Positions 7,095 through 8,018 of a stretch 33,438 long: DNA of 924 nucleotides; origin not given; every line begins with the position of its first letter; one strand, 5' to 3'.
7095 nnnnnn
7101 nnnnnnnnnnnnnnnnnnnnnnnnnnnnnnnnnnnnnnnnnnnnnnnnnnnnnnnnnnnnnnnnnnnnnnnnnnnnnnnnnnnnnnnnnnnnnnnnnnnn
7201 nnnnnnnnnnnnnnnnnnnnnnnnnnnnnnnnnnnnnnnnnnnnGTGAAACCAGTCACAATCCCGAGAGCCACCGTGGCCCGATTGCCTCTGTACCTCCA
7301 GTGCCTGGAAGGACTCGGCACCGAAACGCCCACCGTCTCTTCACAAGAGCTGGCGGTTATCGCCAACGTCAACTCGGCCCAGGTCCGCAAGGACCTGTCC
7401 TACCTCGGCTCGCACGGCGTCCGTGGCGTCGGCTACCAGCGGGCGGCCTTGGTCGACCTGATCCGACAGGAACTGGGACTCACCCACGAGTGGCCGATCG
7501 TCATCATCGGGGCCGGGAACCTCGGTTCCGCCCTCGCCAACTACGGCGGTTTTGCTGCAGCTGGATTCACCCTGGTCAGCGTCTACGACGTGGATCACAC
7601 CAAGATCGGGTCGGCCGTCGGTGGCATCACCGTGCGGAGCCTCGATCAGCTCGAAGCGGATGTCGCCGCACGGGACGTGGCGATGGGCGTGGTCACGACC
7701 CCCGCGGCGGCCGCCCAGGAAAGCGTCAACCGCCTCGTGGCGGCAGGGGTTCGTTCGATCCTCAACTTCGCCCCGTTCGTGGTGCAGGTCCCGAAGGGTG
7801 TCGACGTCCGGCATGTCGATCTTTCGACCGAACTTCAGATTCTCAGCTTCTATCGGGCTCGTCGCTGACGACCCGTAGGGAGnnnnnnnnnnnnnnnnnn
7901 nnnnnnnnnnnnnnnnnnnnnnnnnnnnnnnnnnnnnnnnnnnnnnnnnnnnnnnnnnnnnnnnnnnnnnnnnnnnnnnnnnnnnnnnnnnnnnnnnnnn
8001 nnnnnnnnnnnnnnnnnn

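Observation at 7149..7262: Near-consensus Rex operator overlapping the GTG start of rex itself, with a TATATT -10 seven nucleotides upstream: autoregulated, probably leaderless rex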

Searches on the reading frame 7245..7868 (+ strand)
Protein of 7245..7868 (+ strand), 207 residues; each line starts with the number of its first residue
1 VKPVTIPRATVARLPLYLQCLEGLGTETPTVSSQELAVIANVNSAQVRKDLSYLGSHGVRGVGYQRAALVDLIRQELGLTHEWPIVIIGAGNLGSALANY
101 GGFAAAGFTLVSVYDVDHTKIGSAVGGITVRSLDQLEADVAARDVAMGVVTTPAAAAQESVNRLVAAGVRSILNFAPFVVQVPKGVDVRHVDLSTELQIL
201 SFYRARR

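Call 4: search_protein_families(library=pfam, proteins=[window:7245-7868:+])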
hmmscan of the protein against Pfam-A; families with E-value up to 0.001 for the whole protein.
window:7245-7868:+ (207 aa): 2 families
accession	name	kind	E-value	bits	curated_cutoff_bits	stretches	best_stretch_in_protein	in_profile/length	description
PF02629.25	CoA_binding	-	2.7e-22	79.8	22.3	1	82-177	3-96/97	CoA binding domain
PF06971.19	Put_DNA-bind_N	-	1.2e-17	64.1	27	1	6-52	2-49/49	Putative DNA-binding protein N-terminus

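Call 6: find_related_loci(query=window:7245-7868:+, collection=genome_contigs, flank=3000)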
Query window:7245-7868:+ (207 aa) in genome_contigs; peptide patterns used: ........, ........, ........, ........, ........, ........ (x = any residue, [..] = any of these).
120 stretches matched a pattern; 7 encode a relative of the query (tblastn E <= 1e-3); 7 distinct loci.
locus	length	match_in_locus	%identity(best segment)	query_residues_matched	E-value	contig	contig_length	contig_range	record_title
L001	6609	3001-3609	59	6-207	7e-73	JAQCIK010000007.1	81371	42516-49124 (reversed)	MAG: Actinomycetota bacterium isolate casp40-mb.285 NODE_574_length_81371_cov_1.326865, whole genome shotgun sequence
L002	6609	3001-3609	59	6-207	4e-73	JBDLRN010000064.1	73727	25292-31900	MAG: Actinomycetota bacterium isolate icacos_2019_sw_WHONDRS-S19S_0094_B_bin.18 scaffold_2063050, whole genome shotgun s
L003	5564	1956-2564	58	6-207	2e-72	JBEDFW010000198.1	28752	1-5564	MAG: Actinomycetota bacterium isolate NASQAN2014_190_B_bin.43 scaffold_1004582, whole genome shotgun sequence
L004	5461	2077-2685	58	6-207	5e-72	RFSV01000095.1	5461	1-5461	MAG: Acidimicrobiia bacterium isolate WB4_4_429 contig_100_94, whole genome shotgun sequence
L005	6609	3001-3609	58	6-207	2e-71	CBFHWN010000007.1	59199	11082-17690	MAG: uncultured Ilumatobacteraceae bacterium isolate Co_bin_148_strict genome assembly, contig: Co_bin_148_strict_c7, wh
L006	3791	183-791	59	6-207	4e-69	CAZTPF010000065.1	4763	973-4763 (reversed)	MAG TPA_asm: uncultured Bifidobacterium sp. isolate binchicken_co208_232 genome assembly, contig: NODE_25993_length_4763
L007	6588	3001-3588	42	12-205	4e-38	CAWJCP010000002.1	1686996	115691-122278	MAG: uncultured Solirubrobacterales bacterium isolate MFD04944.bin.2.102 genome assembly, contig: contig_13539, whole ge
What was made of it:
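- Tried and rejected: Genome-collection relatives (call 6).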

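Call 10: find_homologous_proteins(query=window:7245-7868:+, max_evalue=1e-20)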
Query window:7245-7868:+ (207 aa): 8000 proteins with E <= 1e-20 among 8000 candidates; the best 120 are listed.
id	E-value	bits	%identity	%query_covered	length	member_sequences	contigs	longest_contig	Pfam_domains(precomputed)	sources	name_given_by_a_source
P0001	7.5e-119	413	99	95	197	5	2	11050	PF02629.26,PF06971.20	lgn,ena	-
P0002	6.2e-94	331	76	100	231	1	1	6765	PF02629.26,PF06971.20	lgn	-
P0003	1.5e-90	320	77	95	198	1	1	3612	PF02629.26,PF06971.20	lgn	-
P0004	3.5e-77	277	63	99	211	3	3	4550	PF02629.26,PF06971.20,PF01408.29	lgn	-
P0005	1.1e-76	275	66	96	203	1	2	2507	PF02629.26,PF06971.20,PF01408.29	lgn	-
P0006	2.9e-76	274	64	100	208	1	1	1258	PF02629.26,PF06971.20,PF01408.29,PF13727.13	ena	-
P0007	1.0e-74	269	64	98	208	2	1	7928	PF02629.26,PF06971.20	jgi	-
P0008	1.5e-74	268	65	96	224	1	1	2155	PF02629.26,PF06971.20,PF01408.29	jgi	jgi:redox-sensing transcriptional repressor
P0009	2.5e-74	267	65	98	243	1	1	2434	PF02629.26,PF06971.20,PF01408.29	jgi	jgi:redox-sensing transcriptional repressor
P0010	2.5e-74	267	64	98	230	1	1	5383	PF02629.26,PF06971.20,PF01408.29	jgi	jgi:redox-sensing transcriptional repressor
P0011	2.6e-74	267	65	98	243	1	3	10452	PF02629.26,PF06971.20,PF01408.29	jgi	jgi:redox-sensing transcriptional repressor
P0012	3.2e-74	267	66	93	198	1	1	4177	PF02629.26,PF06971.20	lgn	-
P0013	4.5e-74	267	65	98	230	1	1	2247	PF02629.26,PF06971.20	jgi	jgi:redox-sensing transcriptional repressor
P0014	1.0e-73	265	64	98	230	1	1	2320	PF02629.26,PF06971.20,PF01408.29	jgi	jgi:redox-sensing transcriptional repressor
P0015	2.1e-73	264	62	100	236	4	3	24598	PF02629.26,PF06971.20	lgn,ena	-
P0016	2.6e-73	264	64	98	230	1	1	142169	PF02629.26,PF06971.20,PF01408.29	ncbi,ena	-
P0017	3.3e-73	264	64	98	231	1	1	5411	PF02629.26,PF06971.20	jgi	jgi:redox-sensing transcriptional repressor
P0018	3.4e-73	264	63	98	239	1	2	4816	PF02629.26,PF06971.20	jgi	jgi:redox-sensing transcriptional repressor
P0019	5.0e-73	263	63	100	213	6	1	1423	PF02629.26,PF06971.20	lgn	-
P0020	6.9e-73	263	64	98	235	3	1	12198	PF02629.26,PF06971.20,PF01408.29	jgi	jgi:redox-sensing transcriptional repressor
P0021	7.2e-73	263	64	98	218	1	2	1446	PF02629.26,PF06971.20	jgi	jgi:redox-sensing transcriptional repressor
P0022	7.4e-73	263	63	98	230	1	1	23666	PF02629.26,PF06971.20,PF01408.29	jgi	jgi:redox-sensing transcriptional repressor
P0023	8.6e-73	262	64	98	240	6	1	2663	PF02629.26,PF06971.20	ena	-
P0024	1.0e-72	262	64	98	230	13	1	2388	PF02629.26,PF06971.20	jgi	jgi:redox-sensing transcriptional repressor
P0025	1.1e-72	262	63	97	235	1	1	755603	PF02629.26,PF06971.20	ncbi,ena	-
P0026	1.6e-72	261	64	98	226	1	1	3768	PF02629.26,PF06971.20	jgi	jgi:redox-sensing transcriptional repressor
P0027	2.7e-72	261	61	98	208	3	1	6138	PF02629.26,PF06971.20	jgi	-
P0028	2.7e-72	261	64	98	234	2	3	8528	PF02629.26,PF06971.20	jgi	jgi:redox-sensing transcriptional repressor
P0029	2.8e-72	261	64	98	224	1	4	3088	PF02629.26,PF06971.20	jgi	jgi:redox-sensing transcriptional repressor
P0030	3.5e-72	260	63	98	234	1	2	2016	PF02629.26,PF06971.20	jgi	jgi:redox-sensing transcriptional repressor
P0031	4.8e-72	260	65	98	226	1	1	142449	PF02629.26,PF06971.20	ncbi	ncbi:MAG: redox-sensing transcriptional repressor Rex [Actinomycetales bacterium]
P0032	5.1e-72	260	64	92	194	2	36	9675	PF02629.26,PF06971.20,PF01408.29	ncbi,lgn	-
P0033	7.1e-72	259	64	98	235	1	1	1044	PF02629.26,PF06971.20,PF01408.29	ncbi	-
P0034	8.8e-72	259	64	96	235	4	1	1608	PF02629.26,PF06971.20,PF01408.29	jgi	jgi:redox-sensing transcriptional repressor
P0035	8.9e-72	259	64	98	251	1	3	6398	PF02629.26,PF06971.20,PF01408.29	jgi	jgi:redox-sensing transcriptional repressor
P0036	1.1e-71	259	64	95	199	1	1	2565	PF02629.26,PF06971.20,PF01408.29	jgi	jgi:redox-sensing transcriptional repressor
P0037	1.4e-71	258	59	99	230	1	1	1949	PF02629.26,PF06971.20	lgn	-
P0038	2.7e-71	257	63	98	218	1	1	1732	PF02629.26,PF06971.20,PF01408.29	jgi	jgi:redox-sensing transcriptional repressor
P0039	2.9e-71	257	64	98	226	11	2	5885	PF02629.26,PF06971.20,PF01408.29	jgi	jgi:redox-sensing transcriptional repressor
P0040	3.1e-71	257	64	98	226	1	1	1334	PF02629.26,PF06971.20,PF01408.29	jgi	jgi:redox-sensing transcriptional repressor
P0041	3.3e-71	257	61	98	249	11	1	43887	PF02629.26,PF06971.20,PF01408.29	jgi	jgi:redox-sensing transcriptional repressor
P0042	4.0e-71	257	61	100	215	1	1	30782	PF02629.26,PF06971.20,PF01408.29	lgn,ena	-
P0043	4.1e-71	257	62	98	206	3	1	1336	PF02629.26,PF06971.20,PF01408.29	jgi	jgi:redox-sensing transcriptional repressor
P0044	4.6e-71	257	64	98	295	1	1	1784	PF02629.26,PF06971.20,PF01408.29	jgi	-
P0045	5.2e-71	257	64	96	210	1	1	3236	PF02629.26,PF06971.20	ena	-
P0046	6.6e-71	256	63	97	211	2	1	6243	PF02629.26,PF06971.20,PF01408.29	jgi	jgi:redox-sensing transcriptional repressor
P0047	7.0e-71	256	62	97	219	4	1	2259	PF02629.26,PF06971.20,PF01408.29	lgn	-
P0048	7.5e-71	256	64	93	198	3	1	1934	PF02629.26,PF06971.20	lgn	-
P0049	8.5e-71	256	62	98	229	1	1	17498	PF02629.26,PF06971.20,PF01408.29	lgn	-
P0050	9.2e-71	256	59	98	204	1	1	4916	PF02629.26,PF06971.20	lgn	-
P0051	1.1e-70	255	63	96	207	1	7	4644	PF02629.26,PF06971.20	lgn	-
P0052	1.1e-70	255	64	98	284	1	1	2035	PF02629.26,PF06971.20,PF01408.29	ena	-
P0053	1.2e-70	255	64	98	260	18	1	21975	PF02629.26,PF06971.20,PF01408.29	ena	-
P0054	1.3e-70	255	64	96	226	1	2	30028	PF02629.26,PF06971.20,PF01408.29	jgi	jgi:redox-sensing transcriptional repressor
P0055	1.4e-70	255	63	98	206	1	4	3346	PF02629.26,PF06971.20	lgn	-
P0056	1.6e-70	255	62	98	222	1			PF02629.26,PF06971.20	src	-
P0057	2.0e-70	255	64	98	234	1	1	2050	PF02629.26,PF06971.20,PF01408.29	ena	-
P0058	2.1e-70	255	60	97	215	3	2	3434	PF02629.26,PF06971.20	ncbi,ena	-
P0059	2.4e-70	254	64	98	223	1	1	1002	PF02629.26,PF06971.20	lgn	-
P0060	2.5e-70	254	61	100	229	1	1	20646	PF02629.26,PF06971.20,PF01408.29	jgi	jgi:redox-sensing transcriptional repressor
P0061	3.4e-70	254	62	98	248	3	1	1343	PF02629.26,PF06971.20,PF01408.29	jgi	jgi:redox-sensing transcriptional repressor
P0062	4.4e-70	254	59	97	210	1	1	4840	PF02629.26,PF06971.20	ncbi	-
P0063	4.8e-70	253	62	98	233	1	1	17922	PF02629.26,PF06971.20,PF01408.29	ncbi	-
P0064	4.9e-70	253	60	98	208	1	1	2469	PF02629.26,PF06971.20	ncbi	-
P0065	5.0e-70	253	60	98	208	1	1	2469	PF02629.26,PF06971.20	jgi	-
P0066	5.7e-70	253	63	98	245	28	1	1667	PF02629.26,PF06971.20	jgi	jgi:redox-sensing transcriptional repressor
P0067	5.8e-70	253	58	98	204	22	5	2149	PF02629.26,PF06971.20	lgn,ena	-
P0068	6.2e-70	253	62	98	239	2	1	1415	PF02629.26,PF06971.20,PF01408.29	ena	-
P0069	7.3e-70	253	61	98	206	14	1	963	PF02629.26,PF06971.20,PF01408.29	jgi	jgi:redox-sensing transcriptional repressor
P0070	7.7e-70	253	59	98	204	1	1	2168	PF02629.26,PF06971.20,PF01408.29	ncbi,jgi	-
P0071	8.0e-70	253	63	96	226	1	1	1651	PF02629.26,PF06971.20,PF01408.29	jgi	jgi:redox-sensing transcriptional repressor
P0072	9.7e-70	252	59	98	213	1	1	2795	PF02629.26,PF06971.20,PF01408.29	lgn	-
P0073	9.9e-70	252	61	97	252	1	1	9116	PF02629.26,PF06971.20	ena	-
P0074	1.1e-69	252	60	97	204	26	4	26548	PF02629.26,PF06971.20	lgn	-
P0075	1.2e-69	252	62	98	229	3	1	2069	PF02629.26,PF06971.20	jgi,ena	-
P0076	1.4e-69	252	61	98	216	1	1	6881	PF02629.26,PF06971.20,PF01408.29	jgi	-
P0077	1.5e-69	252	60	98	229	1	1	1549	PF02629.26,PF06971.20,PF01408.29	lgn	-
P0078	1.5e-69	252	63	98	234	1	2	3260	PF02629.26,PF06971.20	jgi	jgi:redox-sensing transcriptional repressor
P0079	1.5e-69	252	63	98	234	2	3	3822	PF02629.26,PF06971.20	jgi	jgi:redox-sensing transcriptional repressor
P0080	1.7e-69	252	62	98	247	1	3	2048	PF02629.26,PF06971.20,PF01408.29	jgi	jgi:redox-sensing transcriptional repressor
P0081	1.7e-69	252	59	98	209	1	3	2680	PF02629.26,PF06971.20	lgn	-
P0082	1.7e-69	252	60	98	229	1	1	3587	PF02629.26,PF06971.20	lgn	-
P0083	2.3e-69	251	61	100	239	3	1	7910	PF02629.26,PF06971.20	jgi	jgi:redox-sensing transcriptional repressor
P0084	2.4e-69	251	57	99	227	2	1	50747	PF02629.26,PF06971.20,PF01408.29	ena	-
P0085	2.4e-69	251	62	98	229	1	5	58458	PF02629.26,PF06971.20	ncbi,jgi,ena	ncbi:MAG: redox-sensing transcriptional repressor Rex [Actinomycetota bacterium]|jgi:redox-sensing t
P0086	2.4e-69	251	59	98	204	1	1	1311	PF02629.26,PF06971.20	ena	-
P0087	2.4e-69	251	62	98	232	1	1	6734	PF02629.26,PF06971.20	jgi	jgi:redox-sensing transcriptional repressor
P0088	2.5e-69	251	62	98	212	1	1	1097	PF02629.26,PF06971.20,PF01408.29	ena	-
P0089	2.5e-69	251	59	98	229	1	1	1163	PF02629.26,PF06971.20,PF01408.29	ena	-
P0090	2.8e-69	251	63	98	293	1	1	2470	PF02629.26,PF06971.20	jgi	jgi:redox-sensing transcriptional repressor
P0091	2.8e-69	251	61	98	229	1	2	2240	PF02629.26,PF06971.20,PF01408.29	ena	-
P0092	2.8e-69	251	61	98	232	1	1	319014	PF02629.26,PF06971.20,PF01408.29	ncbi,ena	-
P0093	2.9e-69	251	62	98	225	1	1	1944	PF02629.26,PF06971.20,PF01408.29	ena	-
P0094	2.9e-69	251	61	96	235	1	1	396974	PF02629.26,PF06971.20,PF01408.29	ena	-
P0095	3.0e-69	251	60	98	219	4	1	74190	PF02629.26,PF06971.20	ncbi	-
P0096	3.1e-69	251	63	98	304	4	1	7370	PF02629.26,PF06971.20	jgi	jgi:redox-sensing transcriptional repressor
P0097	3.4e-69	251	63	98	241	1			PF02629.26,PF06971.20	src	-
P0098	3.5e-69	251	64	96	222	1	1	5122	PF02629.26,PF06971.20,PF01408.29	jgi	jgi:redox-sensing transcriptional repressor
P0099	3.5e-69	251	59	97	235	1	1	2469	PF02629.26,PF06971.20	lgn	-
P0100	3.9e-69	250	61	98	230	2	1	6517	PF02629.26,PF06971.20,PF01408.29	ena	-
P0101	4.1e-69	250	62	98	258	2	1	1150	PF02629.26,PF06971.20,PF01408.29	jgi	-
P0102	4.5e-69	250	62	95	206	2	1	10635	PF02629.26,PF06971.20,PF01408.29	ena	-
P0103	4.5e-69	250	59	99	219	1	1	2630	PF02629.26,PF06971.20,PF01408.29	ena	-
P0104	4.6e-69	250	59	98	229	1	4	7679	PF02629.26,PF06971.20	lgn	-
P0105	5.4e-69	250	62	97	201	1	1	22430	PF02629.26,PF06971.20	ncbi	ncbi:MAG: redox-sensing transcriptional repressor Rex, partial [Acidimicrobiia bacterium]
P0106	5.4e-69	250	61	99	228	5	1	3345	PF02629.26,PF06971.20,PF01408.29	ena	-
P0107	5.5e-69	250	60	98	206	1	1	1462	PF02629.26,PF06971.20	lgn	-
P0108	5.7e-69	250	61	98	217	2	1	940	PF02629.26,PF06971.20,PF01408.29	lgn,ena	-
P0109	5.9e-69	250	61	98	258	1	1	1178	PF02629.26,PF06971.20,PF01408.29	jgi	jgi:redox-sensing transcriptional repressor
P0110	5.9e-69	250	61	97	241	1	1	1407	PF02629.26,PF06971.20,PF01408.29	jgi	jgi:redox-sensing transcriptional repressor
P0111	6.4e-69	250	60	98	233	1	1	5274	PF02629.26,PF06971.20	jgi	jgi:redox-sensing transcriptional repressor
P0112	6.5e-69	250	61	96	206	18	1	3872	PF02629.26,PF06971.20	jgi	jgi:redox-sensing transcriptional repressor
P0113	6.7e-69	250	58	96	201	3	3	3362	PF02629.26,PF06971.20,PF01408.29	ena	-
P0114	6.7e-69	250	61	98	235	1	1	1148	PF02629.26,PF06971.20,PF01408.29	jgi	jgi:redox-sensing transcriptional repressor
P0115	6.9e-69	250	62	98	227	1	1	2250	PF02629.26,PF06971.20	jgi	jgi:redox-sensing transcriptional repressor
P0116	7.0e-69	250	58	99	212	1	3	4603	PF02629.26,PF06971.20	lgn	-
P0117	7.1e-69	250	62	93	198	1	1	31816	PF02629.26,PF06971.20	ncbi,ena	-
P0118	7.1e-69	250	58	100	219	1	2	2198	PF02629.26,PF06971.20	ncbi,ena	-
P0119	7.1e-69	250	62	98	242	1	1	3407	PF02629.26,PF06971.20,PF01408.29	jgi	jgi:redox-sensing transcriptional repressor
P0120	7.2e-69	250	61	98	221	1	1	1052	PF02629.26,PF06971.20,PF01408.29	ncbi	-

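Call 14: find_related_loci(query=A1, collection=metagenome_contigs, flank=2500)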
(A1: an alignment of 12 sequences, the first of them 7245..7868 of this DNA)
Query A1 (207 aa) in metagenome_contigs; peptide patterns used: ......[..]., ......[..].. (x = any residue, [..] = any of these).
600 stretches matched a pattern (row limit reached: there are more); 549 encode a relative of the query (tblastn E <= 1e-3); the best 80 are kept; 80 distinct loci.
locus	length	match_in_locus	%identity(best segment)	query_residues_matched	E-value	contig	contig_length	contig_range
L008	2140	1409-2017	62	6-207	1e-77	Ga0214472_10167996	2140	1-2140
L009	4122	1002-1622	59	2-207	2e-74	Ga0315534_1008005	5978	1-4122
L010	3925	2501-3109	60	6-207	2e-74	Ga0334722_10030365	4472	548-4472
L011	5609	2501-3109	60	6-207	1e-74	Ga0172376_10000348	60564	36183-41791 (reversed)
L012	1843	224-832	59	6-207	3e-77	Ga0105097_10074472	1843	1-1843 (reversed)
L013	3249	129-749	60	2-207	2e-74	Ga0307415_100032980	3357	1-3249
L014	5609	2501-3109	60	6-207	1e-73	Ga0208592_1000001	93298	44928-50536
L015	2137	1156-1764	58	6-207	7e-76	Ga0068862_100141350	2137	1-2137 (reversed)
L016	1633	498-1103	59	6-207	3e-77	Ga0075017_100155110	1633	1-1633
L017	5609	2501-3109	59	6-207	7e-74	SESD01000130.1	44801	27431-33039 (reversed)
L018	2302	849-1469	60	2-207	3e-75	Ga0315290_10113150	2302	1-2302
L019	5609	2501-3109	62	6-207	2e-73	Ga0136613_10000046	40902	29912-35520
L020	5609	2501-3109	59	6-207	2e-73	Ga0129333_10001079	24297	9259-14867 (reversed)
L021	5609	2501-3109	59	6-207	2e-73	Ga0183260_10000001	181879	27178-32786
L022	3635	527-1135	58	6-207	4e-73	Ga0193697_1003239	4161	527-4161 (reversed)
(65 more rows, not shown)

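Call 16: find_encoding_contigs(protein=P0002, flank=2500, max_places=2)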
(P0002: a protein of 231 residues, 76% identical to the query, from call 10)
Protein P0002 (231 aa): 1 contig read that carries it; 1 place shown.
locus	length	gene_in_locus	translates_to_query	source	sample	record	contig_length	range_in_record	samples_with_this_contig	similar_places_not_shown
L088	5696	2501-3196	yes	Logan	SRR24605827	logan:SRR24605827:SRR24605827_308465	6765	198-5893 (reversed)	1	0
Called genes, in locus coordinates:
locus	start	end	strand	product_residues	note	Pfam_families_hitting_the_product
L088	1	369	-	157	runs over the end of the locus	PF01058:Oxidored_q6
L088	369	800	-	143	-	PF00507:Oxidored_q4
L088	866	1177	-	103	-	-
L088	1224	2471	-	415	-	PF00890:FAD_binding_2, PF01134:GIDA, PF01266:DAO, PF01494:FAD_binding_3, PF03486:HI0933_like (weak), PF07992:Pyr_redox_2, PF12831:FAD_oxidored, PF13450:NAD_binding_8 (weak), +3 more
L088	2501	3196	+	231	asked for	PF06971:Put_DNA-bind_N, PF02629:CoA_binding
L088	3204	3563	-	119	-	-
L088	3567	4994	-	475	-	PF00034:Cytochrom_C (faint), PF13442:Cytochrome_CBB3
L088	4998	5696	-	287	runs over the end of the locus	PF00355:Rieske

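Call 17: find_encoding_contigs(protein=P0003, flank=2500, max_places=2)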
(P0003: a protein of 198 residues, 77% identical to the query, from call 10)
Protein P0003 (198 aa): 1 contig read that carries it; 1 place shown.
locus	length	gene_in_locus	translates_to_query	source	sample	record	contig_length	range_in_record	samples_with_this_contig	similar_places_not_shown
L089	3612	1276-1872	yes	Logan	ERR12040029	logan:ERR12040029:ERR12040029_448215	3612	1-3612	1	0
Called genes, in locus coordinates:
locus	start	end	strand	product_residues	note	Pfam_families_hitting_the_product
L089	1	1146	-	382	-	?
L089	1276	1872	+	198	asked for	PF06971:Put_DNA-bind_N, PF02629:CoA_binding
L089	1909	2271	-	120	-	-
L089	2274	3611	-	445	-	?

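Call 18: find_encoding_contigs(protein=P0004, flank=2500, max_places=2)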
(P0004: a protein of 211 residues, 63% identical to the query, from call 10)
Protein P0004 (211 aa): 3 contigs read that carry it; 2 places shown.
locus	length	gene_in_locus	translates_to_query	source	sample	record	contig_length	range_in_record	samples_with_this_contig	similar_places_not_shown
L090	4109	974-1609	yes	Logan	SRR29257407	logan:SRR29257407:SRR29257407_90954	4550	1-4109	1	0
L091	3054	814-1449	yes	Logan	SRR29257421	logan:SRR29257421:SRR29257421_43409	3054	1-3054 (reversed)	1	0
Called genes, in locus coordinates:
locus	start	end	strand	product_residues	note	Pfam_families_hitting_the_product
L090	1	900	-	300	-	?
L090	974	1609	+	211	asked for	PF06971:Put_DNA-bind_N, PF02629:CoA_binding, PF01408:GFO_IDH_MocA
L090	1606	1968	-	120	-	-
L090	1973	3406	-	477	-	PF00034:Cytochrom_C (faint), PF13442:Cytochrome_CBB3 (weak)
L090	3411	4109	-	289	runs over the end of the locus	PF00355:Rieske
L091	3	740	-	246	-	?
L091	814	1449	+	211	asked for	PF06971:Put_DNA-bind_N, PF02629:CoA_binding, PF01408:GFO_IDH_MocA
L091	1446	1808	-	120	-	-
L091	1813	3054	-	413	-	?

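Call 19: find_encoding_contigs(protein=P0006, flank=2500, max_places=2)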
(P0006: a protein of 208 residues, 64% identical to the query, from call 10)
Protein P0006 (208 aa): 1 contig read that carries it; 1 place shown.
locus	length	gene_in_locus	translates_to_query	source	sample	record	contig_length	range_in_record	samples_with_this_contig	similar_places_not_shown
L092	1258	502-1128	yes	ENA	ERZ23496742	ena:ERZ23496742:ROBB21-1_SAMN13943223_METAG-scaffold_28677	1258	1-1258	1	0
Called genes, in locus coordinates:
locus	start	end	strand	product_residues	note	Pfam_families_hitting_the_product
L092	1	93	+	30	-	?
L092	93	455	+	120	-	-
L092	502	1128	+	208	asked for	PF06971:Put_DNA-bind_N, PF13727:CoA_binding_3 (faint), PF01408:GFO_IDH_MocA (weak), PF02629:CoA_binding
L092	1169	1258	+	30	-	?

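Call 20: find_encoding_contigs(protein=P0007, flank=2500, max_places=2)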
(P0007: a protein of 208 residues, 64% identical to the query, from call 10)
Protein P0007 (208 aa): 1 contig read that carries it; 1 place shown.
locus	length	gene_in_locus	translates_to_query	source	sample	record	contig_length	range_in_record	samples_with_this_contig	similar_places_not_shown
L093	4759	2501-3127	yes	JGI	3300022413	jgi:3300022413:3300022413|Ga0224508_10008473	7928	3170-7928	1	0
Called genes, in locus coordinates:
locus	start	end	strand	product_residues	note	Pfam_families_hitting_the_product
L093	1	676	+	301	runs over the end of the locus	PF00355:Rieske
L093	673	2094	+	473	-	PF00034:Cytochrom_C (faint), PF13442:Cytochrome_CBB3 (faint)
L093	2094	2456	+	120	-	-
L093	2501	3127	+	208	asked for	PF06971:Put_DNA-bind_N, PF02629:CoA_binding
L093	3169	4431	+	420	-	PF00890:FAD_binding_2 (weak), PF01134:GIDA (faint), PF01266:DAO (weak), PF01494:FAD_binding_3, PF03486:HI0933_like (faint), PF07992:Pyr_redox_2 (weak), PF12831:FAD_oxidored (weak), PF22578:GGR_cat (faint)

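Call 21: find_encoding_contigs(protein=P0015, flank=2500, max_places=2)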
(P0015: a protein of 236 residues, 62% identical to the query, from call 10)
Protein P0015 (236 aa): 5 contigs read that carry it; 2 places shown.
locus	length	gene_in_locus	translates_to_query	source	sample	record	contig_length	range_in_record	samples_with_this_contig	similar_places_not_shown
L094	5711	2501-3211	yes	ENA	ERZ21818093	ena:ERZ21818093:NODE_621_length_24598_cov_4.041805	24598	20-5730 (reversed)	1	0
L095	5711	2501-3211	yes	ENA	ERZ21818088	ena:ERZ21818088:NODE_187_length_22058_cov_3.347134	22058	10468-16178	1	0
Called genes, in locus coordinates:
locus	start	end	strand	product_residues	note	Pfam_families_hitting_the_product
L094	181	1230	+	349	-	PF00924:MS_channel_2nd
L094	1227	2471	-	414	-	PF00890:FAD_binding_2 (weak), PF01134:GIDA, PF01266:DAO (weak), PF01494:FAD_binding_3, PF03486:HI0933_like (faint), PF07992:Pyr_redox_2, PF12831:FAD_oxidored, PF13450:NAD_binding_8 (weak), +1 more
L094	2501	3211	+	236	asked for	PF06971:Put_DNA-bind_N, PF02629:CoA_binding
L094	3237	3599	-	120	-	-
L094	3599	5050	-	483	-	PF00034:Cytochrom_C (faint), PF13442:Cytochrome_CBB3 (weak)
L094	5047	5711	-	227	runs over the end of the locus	?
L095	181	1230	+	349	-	PF00924:MS_channel_2nd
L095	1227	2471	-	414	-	PF00890:FAD_binding_2 (weak), PF01134:GIDA, PF01266:DAO (weak), PF01494:FAD_binding_3, PF03486:HI0933_like (faint), PF07992:Pyr_redox_2, PF12831:FAD_oxidored, PF13450:NAD_binding_8 (weak), +1 more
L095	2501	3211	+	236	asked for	PF06971:Put_DNA-bind_N, PF02629:CoA_binding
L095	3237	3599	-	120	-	-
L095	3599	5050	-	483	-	PF00034:Cytochrom_C (faint), PF13442:Cytochrome_CBB3 (weak)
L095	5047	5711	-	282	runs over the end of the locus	PF00355:Rieske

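Call 22: find_encoding_contigs(protein=P0019, flank=2500, max_places=2)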
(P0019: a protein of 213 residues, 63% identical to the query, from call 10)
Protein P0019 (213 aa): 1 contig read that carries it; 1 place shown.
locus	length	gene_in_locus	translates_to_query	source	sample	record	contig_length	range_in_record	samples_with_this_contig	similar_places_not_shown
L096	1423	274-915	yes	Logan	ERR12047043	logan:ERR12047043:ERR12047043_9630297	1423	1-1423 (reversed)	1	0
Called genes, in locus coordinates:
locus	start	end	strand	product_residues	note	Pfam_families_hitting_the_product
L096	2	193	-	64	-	?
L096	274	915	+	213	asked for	PF06971:Put_DNA-bind_N, PF02629:CoA_binding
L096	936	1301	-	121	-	-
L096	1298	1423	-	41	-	?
